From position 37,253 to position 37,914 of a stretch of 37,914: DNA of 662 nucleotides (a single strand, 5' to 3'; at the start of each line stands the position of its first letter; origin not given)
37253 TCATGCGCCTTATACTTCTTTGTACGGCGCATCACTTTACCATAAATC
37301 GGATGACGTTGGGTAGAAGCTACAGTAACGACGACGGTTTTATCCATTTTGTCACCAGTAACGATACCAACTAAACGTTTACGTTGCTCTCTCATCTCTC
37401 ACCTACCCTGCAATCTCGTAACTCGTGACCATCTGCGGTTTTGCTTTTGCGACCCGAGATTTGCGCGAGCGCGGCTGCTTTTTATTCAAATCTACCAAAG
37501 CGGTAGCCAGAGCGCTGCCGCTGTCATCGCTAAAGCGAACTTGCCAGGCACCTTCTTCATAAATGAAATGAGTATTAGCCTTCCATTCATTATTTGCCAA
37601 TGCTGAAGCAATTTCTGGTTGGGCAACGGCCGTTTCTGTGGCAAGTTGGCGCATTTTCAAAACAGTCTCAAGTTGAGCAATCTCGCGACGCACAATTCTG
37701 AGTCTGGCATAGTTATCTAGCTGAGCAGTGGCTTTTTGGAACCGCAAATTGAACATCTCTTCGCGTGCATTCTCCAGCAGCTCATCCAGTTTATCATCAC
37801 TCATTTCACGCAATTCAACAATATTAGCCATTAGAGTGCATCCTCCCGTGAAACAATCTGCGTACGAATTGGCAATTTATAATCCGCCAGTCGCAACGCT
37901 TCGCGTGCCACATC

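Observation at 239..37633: HIP-like element: the palindromic octamer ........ is iterated at least 47 times, far above chance, inside genes in every reading phase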

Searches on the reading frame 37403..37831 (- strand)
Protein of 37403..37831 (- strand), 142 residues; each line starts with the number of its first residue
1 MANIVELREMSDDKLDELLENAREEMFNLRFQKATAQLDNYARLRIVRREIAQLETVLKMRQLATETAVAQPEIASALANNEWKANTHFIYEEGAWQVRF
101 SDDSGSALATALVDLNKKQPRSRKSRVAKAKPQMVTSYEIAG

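Call 41: find_encoding_contigs(protein=window:37403-37831:-, flank=10000, max_places=4)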
Protein window:37403-37831:- (142 aa): 4 contigs read that carry it; 4 places shown.
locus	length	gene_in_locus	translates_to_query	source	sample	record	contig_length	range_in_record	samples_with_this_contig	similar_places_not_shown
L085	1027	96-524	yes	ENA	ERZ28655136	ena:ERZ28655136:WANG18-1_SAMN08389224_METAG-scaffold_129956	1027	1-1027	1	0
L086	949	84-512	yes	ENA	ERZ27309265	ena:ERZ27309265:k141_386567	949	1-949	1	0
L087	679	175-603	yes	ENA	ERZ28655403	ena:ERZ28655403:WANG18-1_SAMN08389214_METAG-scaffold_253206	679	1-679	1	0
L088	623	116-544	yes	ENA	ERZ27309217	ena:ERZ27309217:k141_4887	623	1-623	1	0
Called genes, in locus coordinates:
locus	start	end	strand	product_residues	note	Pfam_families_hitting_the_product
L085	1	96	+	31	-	?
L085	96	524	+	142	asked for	PF00831:Ribosomal_L29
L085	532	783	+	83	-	PF00366:Ribosomal_S17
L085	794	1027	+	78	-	?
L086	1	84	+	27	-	?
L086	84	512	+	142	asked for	PF00831:Ribosomal_L29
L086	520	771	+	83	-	PF00366:Ribosomal_S17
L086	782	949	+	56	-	?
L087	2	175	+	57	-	?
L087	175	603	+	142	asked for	PF00831:Ribosomal_L29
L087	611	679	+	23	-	?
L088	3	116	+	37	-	?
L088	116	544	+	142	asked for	PF00831:Ribosomal_L29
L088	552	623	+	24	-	?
